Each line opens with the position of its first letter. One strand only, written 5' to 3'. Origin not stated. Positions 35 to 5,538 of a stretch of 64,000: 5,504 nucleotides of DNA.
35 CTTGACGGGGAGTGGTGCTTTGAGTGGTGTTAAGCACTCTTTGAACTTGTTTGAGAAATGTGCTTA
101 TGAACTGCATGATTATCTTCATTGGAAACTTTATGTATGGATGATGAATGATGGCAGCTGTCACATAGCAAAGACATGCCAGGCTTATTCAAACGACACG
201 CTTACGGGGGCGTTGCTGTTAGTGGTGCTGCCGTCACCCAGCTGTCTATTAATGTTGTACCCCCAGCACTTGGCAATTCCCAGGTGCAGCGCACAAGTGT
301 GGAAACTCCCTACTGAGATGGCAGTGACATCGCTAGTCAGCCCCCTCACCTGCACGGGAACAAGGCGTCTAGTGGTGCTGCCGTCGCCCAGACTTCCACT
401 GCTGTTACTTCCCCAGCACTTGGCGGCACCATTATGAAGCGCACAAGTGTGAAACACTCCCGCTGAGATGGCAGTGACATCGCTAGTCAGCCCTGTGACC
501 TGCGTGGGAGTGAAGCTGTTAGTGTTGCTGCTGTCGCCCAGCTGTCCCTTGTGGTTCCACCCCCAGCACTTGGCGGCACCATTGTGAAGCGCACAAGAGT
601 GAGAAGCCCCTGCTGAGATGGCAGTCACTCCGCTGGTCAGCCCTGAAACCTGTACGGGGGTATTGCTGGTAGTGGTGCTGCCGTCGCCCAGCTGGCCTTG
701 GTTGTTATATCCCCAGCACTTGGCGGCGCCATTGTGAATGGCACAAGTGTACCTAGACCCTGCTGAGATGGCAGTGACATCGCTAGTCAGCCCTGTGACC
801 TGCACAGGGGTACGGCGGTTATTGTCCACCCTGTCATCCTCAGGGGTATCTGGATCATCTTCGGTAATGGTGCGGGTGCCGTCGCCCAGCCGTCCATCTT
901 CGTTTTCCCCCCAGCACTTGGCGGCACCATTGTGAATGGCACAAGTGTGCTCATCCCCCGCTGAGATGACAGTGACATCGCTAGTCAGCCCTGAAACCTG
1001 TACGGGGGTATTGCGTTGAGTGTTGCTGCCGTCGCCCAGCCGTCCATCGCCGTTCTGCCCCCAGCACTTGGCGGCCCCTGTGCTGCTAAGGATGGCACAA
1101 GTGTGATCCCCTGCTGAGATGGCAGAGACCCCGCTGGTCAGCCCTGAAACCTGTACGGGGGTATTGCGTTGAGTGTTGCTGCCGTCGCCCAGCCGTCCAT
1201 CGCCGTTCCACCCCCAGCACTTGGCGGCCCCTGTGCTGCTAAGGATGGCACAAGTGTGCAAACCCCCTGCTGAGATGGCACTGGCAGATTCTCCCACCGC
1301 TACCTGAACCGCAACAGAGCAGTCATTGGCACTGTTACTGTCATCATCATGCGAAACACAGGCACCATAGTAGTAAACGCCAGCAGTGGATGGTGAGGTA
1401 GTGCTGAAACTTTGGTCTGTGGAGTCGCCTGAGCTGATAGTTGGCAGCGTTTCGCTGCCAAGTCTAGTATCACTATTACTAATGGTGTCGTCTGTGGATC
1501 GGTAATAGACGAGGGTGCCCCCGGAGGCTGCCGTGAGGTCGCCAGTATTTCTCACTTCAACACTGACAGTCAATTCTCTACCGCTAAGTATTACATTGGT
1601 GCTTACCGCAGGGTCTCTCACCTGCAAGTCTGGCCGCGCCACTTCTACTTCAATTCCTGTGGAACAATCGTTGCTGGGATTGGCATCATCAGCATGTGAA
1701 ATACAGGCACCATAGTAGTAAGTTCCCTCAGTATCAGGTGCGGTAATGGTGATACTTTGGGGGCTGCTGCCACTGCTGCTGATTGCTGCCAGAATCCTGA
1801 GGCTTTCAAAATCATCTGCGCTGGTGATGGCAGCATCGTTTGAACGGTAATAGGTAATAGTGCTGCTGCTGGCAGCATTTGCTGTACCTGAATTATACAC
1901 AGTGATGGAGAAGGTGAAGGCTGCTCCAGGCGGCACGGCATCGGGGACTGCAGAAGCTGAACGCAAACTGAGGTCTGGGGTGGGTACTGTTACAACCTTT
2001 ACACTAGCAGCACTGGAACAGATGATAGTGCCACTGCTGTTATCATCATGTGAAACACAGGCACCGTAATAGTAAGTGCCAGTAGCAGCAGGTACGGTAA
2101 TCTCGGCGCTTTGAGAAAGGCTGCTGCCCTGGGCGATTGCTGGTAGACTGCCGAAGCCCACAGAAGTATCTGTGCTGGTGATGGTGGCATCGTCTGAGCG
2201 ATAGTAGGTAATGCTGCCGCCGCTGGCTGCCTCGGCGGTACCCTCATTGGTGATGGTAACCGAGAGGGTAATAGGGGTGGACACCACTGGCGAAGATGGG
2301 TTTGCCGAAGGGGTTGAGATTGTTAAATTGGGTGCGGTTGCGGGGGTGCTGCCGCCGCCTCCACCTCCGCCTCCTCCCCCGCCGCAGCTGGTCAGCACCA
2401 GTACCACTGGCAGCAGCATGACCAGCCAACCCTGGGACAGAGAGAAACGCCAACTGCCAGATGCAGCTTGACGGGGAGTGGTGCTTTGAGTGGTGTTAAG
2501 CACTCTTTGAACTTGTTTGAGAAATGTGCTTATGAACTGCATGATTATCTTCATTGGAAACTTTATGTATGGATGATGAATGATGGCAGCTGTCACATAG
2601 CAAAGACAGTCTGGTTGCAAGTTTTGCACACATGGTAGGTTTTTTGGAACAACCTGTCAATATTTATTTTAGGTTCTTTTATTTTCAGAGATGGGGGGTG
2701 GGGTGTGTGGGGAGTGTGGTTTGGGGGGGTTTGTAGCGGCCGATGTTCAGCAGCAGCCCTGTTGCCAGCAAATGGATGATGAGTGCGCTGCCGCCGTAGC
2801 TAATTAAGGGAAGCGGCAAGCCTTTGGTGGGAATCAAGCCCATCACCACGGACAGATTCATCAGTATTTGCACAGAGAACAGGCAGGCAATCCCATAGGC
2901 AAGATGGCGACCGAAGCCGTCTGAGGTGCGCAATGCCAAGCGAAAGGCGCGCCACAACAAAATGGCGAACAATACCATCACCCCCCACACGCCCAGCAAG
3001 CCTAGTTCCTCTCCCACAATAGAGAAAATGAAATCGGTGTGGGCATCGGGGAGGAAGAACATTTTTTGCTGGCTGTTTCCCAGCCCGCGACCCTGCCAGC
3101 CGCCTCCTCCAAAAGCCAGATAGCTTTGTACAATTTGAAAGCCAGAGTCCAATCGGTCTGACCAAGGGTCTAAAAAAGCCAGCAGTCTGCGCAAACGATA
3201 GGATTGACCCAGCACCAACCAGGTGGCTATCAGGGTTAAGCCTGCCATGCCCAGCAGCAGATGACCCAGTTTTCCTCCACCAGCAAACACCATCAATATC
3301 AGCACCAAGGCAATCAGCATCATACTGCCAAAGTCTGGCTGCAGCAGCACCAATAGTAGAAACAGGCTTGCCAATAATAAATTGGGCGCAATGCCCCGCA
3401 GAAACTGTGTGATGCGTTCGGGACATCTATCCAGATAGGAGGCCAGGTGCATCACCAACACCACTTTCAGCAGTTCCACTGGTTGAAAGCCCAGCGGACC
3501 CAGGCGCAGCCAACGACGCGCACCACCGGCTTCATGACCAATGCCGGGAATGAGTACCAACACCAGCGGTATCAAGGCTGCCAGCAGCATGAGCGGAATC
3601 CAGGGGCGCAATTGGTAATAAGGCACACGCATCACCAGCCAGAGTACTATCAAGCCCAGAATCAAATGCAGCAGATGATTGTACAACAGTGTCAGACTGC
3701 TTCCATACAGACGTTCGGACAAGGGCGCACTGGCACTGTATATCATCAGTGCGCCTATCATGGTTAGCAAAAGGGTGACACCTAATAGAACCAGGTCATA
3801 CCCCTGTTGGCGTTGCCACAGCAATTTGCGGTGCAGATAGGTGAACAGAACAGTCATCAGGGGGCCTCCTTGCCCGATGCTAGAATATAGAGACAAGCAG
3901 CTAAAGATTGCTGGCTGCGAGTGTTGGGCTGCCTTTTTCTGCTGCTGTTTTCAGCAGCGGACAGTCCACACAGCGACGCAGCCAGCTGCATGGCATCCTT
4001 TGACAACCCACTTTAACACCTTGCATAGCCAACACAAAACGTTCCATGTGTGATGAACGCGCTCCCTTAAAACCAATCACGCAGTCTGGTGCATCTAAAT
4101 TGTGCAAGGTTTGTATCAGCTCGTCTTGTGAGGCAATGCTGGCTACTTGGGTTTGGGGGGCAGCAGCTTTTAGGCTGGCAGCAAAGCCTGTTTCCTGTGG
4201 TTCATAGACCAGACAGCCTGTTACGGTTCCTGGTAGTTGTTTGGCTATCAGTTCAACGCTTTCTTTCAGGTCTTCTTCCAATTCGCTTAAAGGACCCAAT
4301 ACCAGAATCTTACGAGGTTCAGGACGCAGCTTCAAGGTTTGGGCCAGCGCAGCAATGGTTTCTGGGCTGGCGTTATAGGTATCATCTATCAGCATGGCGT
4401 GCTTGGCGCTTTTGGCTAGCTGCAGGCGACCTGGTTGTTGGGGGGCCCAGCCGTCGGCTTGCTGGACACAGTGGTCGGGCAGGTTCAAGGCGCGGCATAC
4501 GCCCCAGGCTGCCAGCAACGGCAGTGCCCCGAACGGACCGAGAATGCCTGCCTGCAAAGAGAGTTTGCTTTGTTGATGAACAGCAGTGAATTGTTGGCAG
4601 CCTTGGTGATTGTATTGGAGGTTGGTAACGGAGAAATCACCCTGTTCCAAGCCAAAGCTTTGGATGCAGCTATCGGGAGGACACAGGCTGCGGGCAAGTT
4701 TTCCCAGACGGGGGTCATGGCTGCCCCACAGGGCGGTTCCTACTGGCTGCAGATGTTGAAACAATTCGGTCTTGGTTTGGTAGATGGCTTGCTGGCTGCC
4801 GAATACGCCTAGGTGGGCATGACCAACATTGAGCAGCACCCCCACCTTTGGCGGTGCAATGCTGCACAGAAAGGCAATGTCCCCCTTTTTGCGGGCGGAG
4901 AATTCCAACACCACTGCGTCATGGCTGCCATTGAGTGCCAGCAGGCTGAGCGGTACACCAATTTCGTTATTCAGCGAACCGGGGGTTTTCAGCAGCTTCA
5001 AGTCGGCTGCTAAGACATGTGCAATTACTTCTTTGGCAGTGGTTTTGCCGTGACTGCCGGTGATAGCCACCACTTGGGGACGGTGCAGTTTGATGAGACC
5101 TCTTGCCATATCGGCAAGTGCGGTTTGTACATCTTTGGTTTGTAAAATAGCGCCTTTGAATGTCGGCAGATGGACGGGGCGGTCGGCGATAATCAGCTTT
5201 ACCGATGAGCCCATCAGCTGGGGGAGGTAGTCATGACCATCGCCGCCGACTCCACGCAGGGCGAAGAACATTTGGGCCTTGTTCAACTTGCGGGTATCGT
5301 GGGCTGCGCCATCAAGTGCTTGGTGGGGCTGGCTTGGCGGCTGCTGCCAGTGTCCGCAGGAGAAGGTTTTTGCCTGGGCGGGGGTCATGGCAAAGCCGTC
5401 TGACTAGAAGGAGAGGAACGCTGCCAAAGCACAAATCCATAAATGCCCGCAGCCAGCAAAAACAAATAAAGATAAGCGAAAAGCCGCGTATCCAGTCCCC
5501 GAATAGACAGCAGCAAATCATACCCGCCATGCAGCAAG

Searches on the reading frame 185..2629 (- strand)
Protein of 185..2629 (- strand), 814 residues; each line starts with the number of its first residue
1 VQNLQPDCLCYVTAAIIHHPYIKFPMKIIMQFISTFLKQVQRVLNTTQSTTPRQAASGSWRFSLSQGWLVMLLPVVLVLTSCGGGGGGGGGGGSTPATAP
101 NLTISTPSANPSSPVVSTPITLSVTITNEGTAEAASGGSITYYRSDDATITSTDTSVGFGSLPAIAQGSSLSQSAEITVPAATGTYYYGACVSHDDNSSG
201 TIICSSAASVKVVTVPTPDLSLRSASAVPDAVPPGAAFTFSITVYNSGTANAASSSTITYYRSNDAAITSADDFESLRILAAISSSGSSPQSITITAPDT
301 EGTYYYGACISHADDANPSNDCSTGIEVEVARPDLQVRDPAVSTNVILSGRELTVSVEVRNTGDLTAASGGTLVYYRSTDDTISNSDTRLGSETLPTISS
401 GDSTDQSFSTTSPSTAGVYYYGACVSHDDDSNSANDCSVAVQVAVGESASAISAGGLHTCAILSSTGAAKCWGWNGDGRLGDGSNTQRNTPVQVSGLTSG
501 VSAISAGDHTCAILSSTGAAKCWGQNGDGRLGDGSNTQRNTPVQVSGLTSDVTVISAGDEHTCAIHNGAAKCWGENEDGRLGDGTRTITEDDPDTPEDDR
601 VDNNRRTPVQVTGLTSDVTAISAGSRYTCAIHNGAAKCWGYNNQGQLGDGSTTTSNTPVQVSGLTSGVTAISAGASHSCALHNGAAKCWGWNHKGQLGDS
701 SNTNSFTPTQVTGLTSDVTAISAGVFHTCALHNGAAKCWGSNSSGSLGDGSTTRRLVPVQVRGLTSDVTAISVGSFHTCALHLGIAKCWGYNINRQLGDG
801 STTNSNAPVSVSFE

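Call 11: search_protein_families(library=pfam, proteins=[window:185-2629:-])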
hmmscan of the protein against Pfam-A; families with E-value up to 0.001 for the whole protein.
window:185-2629:- (814 aa): 5 families
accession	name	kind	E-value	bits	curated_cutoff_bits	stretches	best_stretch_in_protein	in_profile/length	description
PF00415.24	RCC1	-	6.6e-67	222.3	21.7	6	638-681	6-50/50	Regulator of chromosome condensation (RCC1) repeat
PF25390.1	WD40_RLD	-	3.1e-66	224.6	150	2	603-811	127-345/363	RCC1-like domain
PF13540.12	RCC1_2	-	3.2e-34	116.3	22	5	668-696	1-30/30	Regulator of chromosome condensation (RCC1) repeat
PF07705.17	CARDB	-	2e-22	79.7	22.7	3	100-195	2-86/101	CARDB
PF16158.11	N_BRCA1_IG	-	6.9e-07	30.2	28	0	231-305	7-85/108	Ig-like domain from next to BRCA1 gene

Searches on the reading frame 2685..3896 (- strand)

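Call 63: search_protein_families(library=pfam, proteins=[window:2685-3896:-])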
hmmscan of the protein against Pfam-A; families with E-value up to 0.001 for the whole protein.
window:2685-3896:- (403 aa): 1 family
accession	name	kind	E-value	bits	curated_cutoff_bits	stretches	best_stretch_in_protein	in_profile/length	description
PF01098.24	FTSW_RODA_SPOVE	-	4.1e-105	352.1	26.4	1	37-388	4-353/356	Cell cycle protein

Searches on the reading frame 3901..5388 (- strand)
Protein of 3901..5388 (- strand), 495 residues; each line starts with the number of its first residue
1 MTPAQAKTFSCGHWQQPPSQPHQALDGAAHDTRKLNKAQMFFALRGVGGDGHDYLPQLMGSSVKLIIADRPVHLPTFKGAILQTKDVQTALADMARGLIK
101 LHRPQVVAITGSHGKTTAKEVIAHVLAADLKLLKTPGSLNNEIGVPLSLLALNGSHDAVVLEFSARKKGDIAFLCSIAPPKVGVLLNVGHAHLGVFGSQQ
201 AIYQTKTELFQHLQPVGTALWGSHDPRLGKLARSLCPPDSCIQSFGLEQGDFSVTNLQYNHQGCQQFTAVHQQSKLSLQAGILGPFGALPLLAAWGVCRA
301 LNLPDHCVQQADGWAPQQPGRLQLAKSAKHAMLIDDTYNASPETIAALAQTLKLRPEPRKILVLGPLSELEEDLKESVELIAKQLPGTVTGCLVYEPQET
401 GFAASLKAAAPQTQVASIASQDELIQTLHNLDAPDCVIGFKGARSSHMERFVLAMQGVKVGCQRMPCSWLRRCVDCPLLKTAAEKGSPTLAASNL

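Call 63: search_protein_families(library=pfam, proteins=[window:3901-5388:-])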
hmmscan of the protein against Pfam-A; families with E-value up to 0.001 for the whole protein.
window:3901-5388:- (495 aa): 2 families
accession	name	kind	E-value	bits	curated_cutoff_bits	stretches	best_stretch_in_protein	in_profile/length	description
PF08245.18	Mur_ligase_M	-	3.1e-33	115.8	24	1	109-297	1-199/200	Mur ligase middle domain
PF02875.26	Mur_ligase_C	-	2.5e-12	48.1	28.4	1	320-438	1-122/127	Mur ligase, glutamate ligase domain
